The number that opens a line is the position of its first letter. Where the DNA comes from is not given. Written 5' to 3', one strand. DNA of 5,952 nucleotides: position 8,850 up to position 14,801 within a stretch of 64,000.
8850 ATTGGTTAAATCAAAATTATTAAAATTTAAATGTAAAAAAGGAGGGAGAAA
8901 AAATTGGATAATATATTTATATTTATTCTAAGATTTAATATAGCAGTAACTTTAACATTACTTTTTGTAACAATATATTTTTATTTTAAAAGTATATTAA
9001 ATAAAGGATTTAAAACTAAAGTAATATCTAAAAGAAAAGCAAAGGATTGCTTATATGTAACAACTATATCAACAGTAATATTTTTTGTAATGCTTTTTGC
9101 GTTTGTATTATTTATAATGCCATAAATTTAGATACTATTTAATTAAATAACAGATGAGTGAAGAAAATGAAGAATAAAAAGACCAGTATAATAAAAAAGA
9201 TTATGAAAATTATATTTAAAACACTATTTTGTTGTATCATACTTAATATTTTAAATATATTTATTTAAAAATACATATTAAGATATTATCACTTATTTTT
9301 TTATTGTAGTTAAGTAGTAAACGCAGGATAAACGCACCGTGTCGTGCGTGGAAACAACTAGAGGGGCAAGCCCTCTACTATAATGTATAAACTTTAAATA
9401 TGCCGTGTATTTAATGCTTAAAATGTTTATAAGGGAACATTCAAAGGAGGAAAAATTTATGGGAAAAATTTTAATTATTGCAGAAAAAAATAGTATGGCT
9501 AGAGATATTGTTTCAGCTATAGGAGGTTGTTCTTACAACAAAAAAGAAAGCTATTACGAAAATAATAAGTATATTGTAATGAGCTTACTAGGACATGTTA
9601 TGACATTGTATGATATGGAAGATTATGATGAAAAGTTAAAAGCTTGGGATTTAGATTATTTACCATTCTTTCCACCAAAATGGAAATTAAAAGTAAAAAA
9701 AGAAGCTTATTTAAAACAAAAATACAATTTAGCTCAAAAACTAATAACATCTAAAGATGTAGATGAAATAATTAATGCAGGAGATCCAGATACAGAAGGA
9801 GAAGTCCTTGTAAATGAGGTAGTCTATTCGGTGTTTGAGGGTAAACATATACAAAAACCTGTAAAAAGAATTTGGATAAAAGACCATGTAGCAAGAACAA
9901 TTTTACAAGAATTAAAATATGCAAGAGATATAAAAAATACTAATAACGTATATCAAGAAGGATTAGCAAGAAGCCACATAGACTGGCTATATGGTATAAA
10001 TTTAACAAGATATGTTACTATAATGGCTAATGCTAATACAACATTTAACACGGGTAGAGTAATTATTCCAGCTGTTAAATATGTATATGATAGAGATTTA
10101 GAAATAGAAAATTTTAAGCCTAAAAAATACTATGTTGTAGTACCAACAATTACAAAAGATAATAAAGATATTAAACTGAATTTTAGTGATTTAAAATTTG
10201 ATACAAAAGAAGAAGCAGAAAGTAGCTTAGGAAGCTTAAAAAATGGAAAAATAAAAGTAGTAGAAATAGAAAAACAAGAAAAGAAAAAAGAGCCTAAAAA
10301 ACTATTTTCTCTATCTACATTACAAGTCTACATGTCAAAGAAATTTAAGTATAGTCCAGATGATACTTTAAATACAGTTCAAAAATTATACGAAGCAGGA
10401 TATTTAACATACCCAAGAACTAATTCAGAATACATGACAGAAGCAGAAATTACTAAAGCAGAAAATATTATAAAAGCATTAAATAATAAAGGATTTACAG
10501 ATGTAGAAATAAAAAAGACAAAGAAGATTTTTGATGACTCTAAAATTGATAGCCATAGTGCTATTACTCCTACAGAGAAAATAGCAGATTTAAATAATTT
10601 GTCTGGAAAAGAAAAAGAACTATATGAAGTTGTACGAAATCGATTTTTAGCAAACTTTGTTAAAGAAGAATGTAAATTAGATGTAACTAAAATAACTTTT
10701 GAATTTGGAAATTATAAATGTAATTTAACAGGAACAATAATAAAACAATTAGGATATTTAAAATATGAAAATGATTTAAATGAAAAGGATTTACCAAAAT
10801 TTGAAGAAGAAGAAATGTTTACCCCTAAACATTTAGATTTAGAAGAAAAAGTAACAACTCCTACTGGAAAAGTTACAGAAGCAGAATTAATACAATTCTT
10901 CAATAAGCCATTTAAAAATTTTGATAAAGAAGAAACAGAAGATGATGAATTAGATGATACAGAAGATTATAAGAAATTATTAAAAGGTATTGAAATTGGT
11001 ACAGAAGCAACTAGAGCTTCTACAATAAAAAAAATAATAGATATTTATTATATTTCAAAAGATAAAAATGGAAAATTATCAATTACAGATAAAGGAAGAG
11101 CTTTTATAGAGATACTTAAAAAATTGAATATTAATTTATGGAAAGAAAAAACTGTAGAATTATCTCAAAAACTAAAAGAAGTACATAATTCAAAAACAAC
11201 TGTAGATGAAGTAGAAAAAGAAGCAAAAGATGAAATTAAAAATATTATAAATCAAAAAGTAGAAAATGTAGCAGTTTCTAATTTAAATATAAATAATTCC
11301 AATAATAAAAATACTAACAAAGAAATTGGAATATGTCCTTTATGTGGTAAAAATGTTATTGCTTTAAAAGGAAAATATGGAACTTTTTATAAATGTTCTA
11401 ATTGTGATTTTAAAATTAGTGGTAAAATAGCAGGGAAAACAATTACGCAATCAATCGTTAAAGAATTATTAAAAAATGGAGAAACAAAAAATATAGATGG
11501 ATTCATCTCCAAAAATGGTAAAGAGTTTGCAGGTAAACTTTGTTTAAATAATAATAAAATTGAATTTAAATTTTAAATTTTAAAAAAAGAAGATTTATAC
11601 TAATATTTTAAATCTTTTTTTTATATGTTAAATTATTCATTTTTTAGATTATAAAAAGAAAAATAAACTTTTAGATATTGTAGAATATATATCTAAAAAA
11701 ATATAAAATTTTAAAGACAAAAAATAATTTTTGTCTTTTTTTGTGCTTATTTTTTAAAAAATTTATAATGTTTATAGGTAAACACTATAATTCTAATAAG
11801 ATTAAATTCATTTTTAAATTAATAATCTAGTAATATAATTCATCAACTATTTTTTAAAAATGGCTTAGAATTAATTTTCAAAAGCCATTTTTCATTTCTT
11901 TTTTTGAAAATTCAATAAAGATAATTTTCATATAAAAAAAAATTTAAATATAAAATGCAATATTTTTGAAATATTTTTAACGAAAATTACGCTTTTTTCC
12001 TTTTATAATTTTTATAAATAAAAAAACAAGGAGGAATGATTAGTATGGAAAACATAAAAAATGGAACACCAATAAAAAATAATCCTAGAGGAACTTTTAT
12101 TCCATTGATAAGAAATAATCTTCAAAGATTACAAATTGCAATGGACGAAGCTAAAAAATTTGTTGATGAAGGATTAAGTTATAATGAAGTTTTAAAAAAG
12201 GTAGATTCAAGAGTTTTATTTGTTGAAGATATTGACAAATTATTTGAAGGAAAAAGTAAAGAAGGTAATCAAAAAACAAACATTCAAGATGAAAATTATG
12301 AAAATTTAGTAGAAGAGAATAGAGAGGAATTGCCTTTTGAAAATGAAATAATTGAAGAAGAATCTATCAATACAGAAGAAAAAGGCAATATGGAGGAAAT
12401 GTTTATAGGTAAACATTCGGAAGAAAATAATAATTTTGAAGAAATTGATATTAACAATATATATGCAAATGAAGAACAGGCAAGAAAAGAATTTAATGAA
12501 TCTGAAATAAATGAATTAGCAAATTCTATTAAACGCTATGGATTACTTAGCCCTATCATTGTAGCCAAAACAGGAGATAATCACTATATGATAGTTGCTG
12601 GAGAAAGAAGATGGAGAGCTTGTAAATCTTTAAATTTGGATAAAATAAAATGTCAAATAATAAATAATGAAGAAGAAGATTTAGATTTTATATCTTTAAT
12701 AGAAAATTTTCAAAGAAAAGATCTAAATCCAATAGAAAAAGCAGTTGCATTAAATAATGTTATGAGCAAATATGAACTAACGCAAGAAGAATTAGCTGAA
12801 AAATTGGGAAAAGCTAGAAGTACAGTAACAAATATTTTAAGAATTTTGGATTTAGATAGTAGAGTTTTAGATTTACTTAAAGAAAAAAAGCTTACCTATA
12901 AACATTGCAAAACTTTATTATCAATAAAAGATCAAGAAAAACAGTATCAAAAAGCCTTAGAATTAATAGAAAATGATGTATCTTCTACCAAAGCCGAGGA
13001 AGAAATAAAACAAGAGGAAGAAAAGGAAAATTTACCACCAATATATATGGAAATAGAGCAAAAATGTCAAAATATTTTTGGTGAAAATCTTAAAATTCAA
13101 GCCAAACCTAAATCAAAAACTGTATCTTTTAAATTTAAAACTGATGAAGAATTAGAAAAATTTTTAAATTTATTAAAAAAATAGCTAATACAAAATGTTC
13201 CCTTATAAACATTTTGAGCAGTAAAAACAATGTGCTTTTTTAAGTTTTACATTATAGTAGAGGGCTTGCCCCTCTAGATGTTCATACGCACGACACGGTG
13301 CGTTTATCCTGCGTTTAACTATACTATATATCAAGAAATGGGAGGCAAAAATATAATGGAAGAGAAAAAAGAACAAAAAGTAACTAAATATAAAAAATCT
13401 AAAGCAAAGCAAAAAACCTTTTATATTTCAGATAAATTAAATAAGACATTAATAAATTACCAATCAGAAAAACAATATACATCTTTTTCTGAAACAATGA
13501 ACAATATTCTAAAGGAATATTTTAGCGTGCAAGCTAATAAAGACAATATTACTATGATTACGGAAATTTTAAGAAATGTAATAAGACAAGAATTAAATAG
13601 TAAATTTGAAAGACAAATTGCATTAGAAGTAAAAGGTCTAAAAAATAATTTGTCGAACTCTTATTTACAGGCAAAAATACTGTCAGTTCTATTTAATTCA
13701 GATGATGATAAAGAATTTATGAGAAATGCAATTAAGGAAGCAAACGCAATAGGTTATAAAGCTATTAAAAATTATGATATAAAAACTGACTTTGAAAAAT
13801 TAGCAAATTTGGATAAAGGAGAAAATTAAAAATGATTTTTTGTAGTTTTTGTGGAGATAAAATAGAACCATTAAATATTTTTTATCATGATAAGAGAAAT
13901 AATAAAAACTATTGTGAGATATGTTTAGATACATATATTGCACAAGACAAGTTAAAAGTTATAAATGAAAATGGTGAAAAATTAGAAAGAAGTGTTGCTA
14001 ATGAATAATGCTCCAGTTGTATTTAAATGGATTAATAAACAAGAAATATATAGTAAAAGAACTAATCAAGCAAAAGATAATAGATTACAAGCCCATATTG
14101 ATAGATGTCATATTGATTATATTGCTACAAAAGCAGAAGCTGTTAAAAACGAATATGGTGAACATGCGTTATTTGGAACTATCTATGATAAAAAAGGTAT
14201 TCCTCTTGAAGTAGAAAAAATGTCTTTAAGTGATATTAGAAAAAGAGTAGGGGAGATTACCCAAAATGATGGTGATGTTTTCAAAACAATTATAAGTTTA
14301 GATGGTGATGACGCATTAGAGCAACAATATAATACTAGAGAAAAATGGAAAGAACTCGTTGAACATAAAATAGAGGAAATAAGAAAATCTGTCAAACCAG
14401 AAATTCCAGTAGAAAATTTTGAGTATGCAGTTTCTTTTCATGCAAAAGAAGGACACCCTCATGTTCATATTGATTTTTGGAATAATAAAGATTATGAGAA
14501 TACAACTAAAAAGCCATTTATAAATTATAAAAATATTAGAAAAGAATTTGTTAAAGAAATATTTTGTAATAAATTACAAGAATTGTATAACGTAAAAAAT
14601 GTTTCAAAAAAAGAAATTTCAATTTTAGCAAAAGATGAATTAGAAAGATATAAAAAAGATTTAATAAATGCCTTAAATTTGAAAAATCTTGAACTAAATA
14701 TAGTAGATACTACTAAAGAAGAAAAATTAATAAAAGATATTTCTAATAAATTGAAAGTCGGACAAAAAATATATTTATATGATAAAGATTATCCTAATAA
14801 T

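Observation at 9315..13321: OriT-like repeat with an IncP-type nick motif, present twice in inverted orientation around topB-parB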

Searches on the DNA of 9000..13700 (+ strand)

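Call 75: search_rna_families(source=window, start=9000, end=13700, threshold=evalue, max_evalue=1)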
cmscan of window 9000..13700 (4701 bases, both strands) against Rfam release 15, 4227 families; matches with E-value up to 1: 1.
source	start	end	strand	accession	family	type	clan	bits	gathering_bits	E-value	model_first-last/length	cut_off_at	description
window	9618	9672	+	RF00323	snoR79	Gene; snRNA; snoRNA; CD-box;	-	21.8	80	0.55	1-65/65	no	Small nucleolar RNA R79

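Call 76: search_dna_similar(query=window:13185-13330:+, collection=plasmids, mode=distant, max_evalue=1, max_rows=15)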
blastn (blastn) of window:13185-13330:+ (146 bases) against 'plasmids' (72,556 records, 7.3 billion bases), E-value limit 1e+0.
Records with a match: 3; places in all: 3; records where one place covers at least 80% of the query: 0.
Best place of each record, by identity: 95-99% 1; 90-95% 1; 80-90% 1.
By first word of the organism name: Bacillus 1; Pseudoalteromonas 1; Rhizobium 1.
By predicted mobility (MOB-suite, as given by PLSDB): non-mobilizable 3.
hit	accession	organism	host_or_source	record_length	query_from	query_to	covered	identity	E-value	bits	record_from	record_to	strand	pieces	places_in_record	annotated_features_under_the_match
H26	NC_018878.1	Bacillus thuringiensis Bt407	-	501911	22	55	23%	88.6%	1e-1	43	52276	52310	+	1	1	hypothetical protein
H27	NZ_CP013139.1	Pseudoalteromonas sp. Bsw20308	seawater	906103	4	33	21%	90.6%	1e-1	43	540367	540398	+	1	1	alkaline phosphatase D family protein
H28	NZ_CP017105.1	Rhizobium gallicum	Phaseolus vulgaris,Whole ...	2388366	95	119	17%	96.0%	4e-1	42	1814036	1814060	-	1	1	none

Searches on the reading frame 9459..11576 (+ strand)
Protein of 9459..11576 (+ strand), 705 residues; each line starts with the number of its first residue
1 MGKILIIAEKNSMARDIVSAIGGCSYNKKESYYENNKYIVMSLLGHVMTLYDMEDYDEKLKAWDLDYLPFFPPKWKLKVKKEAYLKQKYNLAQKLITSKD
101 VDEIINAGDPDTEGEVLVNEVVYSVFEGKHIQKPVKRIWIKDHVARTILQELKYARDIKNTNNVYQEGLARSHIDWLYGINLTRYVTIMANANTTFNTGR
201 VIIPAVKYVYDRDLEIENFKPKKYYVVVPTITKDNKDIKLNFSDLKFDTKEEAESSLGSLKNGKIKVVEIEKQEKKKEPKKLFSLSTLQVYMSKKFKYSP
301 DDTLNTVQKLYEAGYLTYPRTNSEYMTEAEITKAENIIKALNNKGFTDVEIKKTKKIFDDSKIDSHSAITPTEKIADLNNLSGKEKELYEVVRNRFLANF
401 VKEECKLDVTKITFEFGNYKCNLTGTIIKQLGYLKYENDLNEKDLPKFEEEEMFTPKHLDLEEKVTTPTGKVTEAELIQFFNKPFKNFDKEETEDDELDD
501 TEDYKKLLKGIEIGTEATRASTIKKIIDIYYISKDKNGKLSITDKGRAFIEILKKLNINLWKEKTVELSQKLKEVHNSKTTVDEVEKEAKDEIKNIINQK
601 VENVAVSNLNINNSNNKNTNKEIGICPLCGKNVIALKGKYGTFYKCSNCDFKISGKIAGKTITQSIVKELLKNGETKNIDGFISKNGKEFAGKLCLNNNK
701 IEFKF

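Call 6: search_protein_families(library=pfam, proteins=[window:9459-11576:+], max_evalue=0.01)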
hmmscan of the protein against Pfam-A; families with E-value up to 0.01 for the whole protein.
window:9459-11576:+ (705 aa): 4 families
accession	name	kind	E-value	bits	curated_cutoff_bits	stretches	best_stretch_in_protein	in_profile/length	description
PF01131.25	Topoisom_bac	-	1.2e-92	311.5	35.1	1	161-585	3-409/411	DNA topoisomerase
PF13342.12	Toprim_Crpt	-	5.6e-19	68.3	32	1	648-705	1-59/60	C-terminal repeat of topoisomerase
PF01751.28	Toprim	-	2.8e-09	37.5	23.1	1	5-140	2-93/96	Toprim domain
PF01396.24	Zn_ribbon_Top1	-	4.1e-05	23.7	32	1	624-653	2-34/39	Topoisomerase DNA binding C4 zinc finger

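Call 8: search_protein_families(library=ncbifam, proteins=[window:9459-11576:+], max_evalue=0.01)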
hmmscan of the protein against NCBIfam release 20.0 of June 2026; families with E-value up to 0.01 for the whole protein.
window:9459-11576:+ (705 aa): 12 families
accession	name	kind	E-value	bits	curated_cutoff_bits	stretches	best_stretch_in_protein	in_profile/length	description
NF005829.0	PRK07726.1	subfamily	3.2e-129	432.5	597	1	3-659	1-645/669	DNA topoisomerase 3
TIGR01056.1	topB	subfamily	6.1e-114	382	515.75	1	4-699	3-698/706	DNA topoisomerase III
NF006032.0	PRK08173.1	equivalog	1e-92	311.3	1058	1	1-705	1-707/863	DNA topoisomerase III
TIGR01057.1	topA_arch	equivalog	5.2e-74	249.6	458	2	7-481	1-477/618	DNA topoisomerase I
NF004438.0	PRK05776.1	equivalog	6.8e-70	236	793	2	2-480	8-489/677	DNA topoisomerase I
NF011313.0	PRK14724.1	equivalog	1.4e-63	215.1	1088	1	1-699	1-723/988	DNA topoisomerase III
TIGR01051.1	topA_bact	equivalog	3.5e-59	201.4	456.4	2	33-481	16-483/632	type I DNA topoisomerase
NF005555.0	PRK07220.1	equivalog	7.6e-49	166.7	635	2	5-481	3-478/740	DNA topoisomerase I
NF011532.0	PRK14973.1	equivalog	1e-46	159.2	930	2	5-481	3-477/936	DNA topoisomerase I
NF006451.0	PRK08780.1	equivalog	4.1e-34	118.1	1265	1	97-667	70-635/824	DNA topoisomerase I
NF004966.0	PRK06319.1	equivalog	3.2e-26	91.7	868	2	247-483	235-490/862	DNA topoisomerase I/SWI domain fusion protein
TIGR01054.1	rgy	equivalog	7e-23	80.2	471.7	1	98-479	716-1080/1172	reverse gyrase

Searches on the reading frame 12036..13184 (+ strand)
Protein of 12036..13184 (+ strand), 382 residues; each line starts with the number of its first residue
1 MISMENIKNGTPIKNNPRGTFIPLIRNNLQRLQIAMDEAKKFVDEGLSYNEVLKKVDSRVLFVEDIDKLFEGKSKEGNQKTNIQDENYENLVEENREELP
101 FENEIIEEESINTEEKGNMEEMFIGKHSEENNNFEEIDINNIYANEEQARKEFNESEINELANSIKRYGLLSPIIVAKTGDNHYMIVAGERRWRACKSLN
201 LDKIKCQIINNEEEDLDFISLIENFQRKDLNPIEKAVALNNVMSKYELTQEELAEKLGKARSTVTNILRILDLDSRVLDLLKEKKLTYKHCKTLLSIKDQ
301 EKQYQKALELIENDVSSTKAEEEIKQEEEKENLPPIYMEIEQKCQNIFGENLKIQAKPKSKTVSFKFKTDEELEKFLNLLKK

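Call 6: search_protein_families(library=pfam, proteins=[window:12036-13184:+], max_evalue=0.01)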
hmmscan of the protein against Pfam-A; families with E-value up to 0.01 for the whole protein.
window:12036-13184:+ (382 aa): 6 families
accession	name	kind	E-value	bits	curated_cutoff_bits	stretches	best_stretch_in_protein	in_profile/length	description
PF17762.8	HTH_ParB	-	1.7e-29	102.4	22.6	1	228-328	1-101/102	ParB HTH domain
PF02195.25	ParB_N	-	2.7e-25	88.7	26.3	1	133-226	2-95/95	ParB N-terminal domain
PF01381.28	HTH_3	-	0.00036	21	23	1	247-269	9-31/55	Helix-turn-helix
PF13412.12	HTH_24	-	0.0018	18.3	21.9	1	243-270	13-40/48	Winged helix-turn-helix DNA-binding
PF13545.12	HTH_Crp_2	-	0.0047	17.3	27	0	247-271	22-46/70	Crp-like helix-turn-helix domain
PF20432.4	Xre-like-HTH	-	0.0071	17.1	25.8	0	237-268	13-43/63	Antitoxin Xre-like helix-turn-helix domain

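Call 8: search_protein_families(library=ncbifam, proteins=[window:12036-13184:+], max_evalue=0.01)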
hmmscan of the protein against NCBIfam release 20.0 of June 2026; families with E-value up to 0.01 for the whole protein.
window:12036-13184:+ (382 aa): 10 families
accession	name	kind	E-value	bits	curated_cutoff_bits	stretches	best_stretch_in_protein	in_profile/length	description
TIGR04285.1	nucleoid_noc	exception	4.3e-59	199.9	315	1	135-332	3-199/255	nucleoid occlusion protein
TIGR00180.1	parB_part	domain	1e-49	168.8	58.45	1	132-309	3-184/186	ParB/RepB/Spo0J family partition protein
TIGR03734.1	PRTRC_parB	hypoth_equivalog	7.9e-24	84.1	278.6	1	148-319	7-181/555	PRTRC system ParB family protein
TIGR03454.1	partition_RepB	equivalog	1.9e-14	53.8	201.5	1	124-270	54-200/325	plasmid partitioning protein RepB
NF010406.0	PRK13832.1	subfamily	7.8e-14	51.1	640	1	135-271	5-142/578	plasmid partitioning protein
NF053625.1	SerKinSerKArch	equivalog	1.4e-07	30.9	380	1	149-225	26-104/244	ADP-dependent L-serine kinase SerK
NF010440.0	PRK13866.1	equivalog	6.7e-05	22.2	522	1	157-238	89-171/336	plasmid partitioning protein RepB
NF033589.0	staphy_B_SbnI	equivalog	0.00014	21.3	350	1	150-212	19-82/254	bifunctional transcriptional regulator/O-phospho-L-serine synthase SbnI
NF007271.0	PRK09726.1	equivalog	0.0086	16.1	79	0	230-267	8-45/88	type II toxin-antitoxin system antitoxin HipB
TIGR03879.1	near_KaiC_dom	domain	0.0091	16.4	65.1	0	242-270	30-58/91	probable regulatory domain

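Call 93: find_encoding_contigs(protein=window:12036-13184:+, flank=10000, max_places=8)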
Protein window:12036-13184:+ (382 aa): no gene with exactly this product is on record in the collection.

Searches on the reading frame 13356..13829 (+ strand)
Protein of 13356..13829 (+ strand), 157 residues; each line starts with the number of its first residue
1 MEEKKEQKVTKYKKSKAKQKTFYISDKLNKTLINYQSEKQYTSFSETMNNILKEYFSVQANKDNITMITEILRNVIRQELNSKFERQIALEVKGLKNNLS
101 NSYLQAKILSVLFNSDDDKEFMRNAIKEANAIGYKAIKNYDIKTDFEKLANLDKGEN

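Call 6: search_protein_families(library=pfam, proteins=[window:13356-13829:+], max_evalue=0.01)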
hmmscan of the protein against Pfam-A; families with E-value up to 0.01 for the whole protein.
window:13356-13829:+ (157 aa): 0 families

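Call 8: search_protein_families(library=ncbifam, proteins=[window:13356-13829:+], max_evalue=0.01)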
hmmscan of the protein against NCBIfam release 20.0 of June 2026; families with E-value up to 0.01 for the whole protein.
window:13356-13829:+ (157 aa): 0 families

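Call 61: search_protein_families(library=pfam, proteins=[window:13356-13829:+], max_evalue=10)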
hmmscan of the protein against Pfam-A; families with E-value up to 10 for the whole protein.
window:13356-13829:+ (157 aa): 4 families
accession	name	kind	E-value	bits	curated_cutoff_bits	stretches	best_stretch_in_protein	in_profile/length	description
PF06807.19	Clp1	-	0.16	12.9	27.9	1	98-144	45-86/113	Pre-mRNA cleavage complex II protein Clp1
PF24988.1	NEW1_HB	-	0.61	10.7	27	1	19-84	7-72/87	NEW1 helical bundle domain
PF20285.3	CTD9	-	5.7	7.9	27.9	1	28-118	2-88/113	C-terminal domain 9 of the ABC-three component (ABC-3C) systems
PF24413.1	W02B3_4_N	-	6.1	7.1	27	1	69-143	20-98/115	W02B3.4-like, N-terminal domain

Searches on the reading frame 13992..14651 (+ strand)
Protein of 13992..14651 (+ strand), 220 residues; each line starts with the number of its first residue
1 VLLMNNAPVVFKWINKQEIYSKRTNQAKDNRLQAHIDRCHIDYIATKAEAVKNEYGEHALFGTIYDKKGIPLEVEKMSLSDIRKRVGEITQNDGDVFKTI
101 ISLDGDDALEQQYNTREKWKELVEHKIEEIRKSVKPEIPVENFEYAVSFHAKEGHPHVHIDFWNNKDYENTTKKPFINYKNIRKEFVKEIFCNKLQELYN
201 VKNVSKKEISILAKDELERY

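Call 94: predict_structure(alignment_id=A5)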
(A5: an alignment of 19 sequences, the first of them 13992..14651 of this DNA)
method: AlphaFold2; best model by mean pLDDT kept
length: 220 residues; sequences in the alignment: 19
mean_pLDDT: 79.5   pTM: 0.76
mean pLDDT of the five models: 79.5, 78.4, 77.2, 76.7, 75.8
residues with pLDDT >= 90: 76; 70-90: 88; 50-70: 41; < 50: 15
segments of 3 or more residues with pLDDT < 50: 1-6, 22-27
pLDDT, mean of each block of 10 residues (from residue 1): 42 54 51 86 94 89 92 95 92 84 86 91 93 86 94 88 82 61 86 73 59 67
secondary structure, 60 per line:
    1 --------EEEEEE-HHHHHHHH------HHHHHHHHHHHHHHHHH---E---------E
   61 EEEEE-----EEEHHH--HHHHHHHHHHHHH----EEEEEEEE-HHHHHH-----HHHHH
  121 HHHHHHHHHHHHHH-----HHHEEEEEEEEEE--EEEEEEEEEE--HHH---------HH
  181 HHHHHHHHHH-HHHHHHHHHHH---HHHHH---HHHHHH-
elements in order: E9-14 H16-23 H30-46 E60-65 E71-73 H79-91 E96-103 H105-110 H116-134 E143-152 E155-164 H179-190 H192-202 H206-210 H214-219

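Call 97: fold_search(model_id=the predicted structure, library=pdb)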
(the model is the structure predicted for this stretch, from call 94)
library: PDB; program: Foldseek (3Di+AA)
matches with E <= 10: 1365; with E <= 0.001: 0
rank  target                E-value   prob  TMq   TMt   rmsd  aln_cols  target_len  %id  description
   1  2ns6                  1.1e-01  0.72  0.41  0.48   6.1       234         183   10  Crystal Structure of the Minimal Relaxase Domain of MobA from Plasmid R1162 (released 2007-02-06)
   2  3ie5_A                1.5e-01  0.09  0.17  0.21  16.8       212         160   10  Crystal structure of Hyp-1 protein from Hypericum perforatum (St John's wort) involved in hypericin biosynthesis (released 2009-11-10)
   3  6sjj_J                1.9e-01  0.08  0.16  0.20  17.6       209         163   10  A new modulated crystal structure of ANS complex of St John's wort Hyp-1 protein with 36 protein molecules in the asym (released 2020-06-24)
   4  9rs9_B                2.0e-01  0.04  0.12  0.08  18.2       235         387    6  Rab23 in complex with Fuzzy-Inturned (released 2025-07-30)
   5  9f58_A                2.2e-01  0.10  0.18  0.14  13.5       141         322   13  Gcn2 dimer bound to the 60S ribosomal subunit (released 2025-03-26)
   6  5byu_A                2.2e-01  0.06  0.13  0.19  16.3       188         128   10  Crystal structure of unnamed thioesterase Ipg2867 from Legionella pneumophila (released 2015-06-24)
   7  5jql_I                2.2e-01  0.04  0.13  0.17  15.7       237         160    8  Crystal Structure of Phosphatidic acid Transporter Ups1/Mdm35 Void of Bound Phospholipid from Saccharomyces Cerevisiae (released 2017-07-12)
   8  6aww_E                2.5e-01  0.08  0.18  0.24  15.1       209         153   10  Structure of PR 10 Allergen Ara h 8.01 in complex with 3-Hydroxy-2-naphthoic acid (released 2018-09-12)
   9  3rd6_B                2.5e-01  0.05  0.14  0.19  17.3       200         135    6  Crystal structure of Mll3558 protein from Rhizobium loti. Northeast Structural Genomics Consortium target id MlR403 (released 2011-05-25)
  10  7n8e_A                2.7e-01  0.04  0.12  0.12  18.4       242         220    8  PptT PAP(CoA) 9056 complex (released 2022-02-02)
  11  5tbf_A                2.7e-01  0.04  0.13  0.11  21.5       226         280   10  Crystal structure of SeMet derivatives of domain2 and domain 3 of RctB (released 2017-04-12)
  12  1ln1                  2.7e-01  0.03  0.13  0.14  17.6       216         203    9  Crystal Structure of Human Phosphatidylcholine Transfer Protein in Complex with Dilinoleoylphosphatidylcholine (released 2002-06-26)
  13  3w9k                  2.8e-01  0.09  0.17  0.25  17.2       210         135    9  Crystal structure of thermoacidophile-specific protein STK_08120 complexed with myristic acid (released 2013-07-17)
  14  8z9d_P                2.8e-01  0.06  0.13  0.15  14.4       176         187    8  cryo-EM structure of PSII-LHCII megacomplex from spinach (released 2024-11-13)
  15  6sjj_A                3.4e-01  0.04  0.16  0.19  15.7       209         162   10  A new modulated crystal structure of ANS complex of St John's wort Hyp-1 protein with 36 protein molecules in the asym (released 2020-06-24)
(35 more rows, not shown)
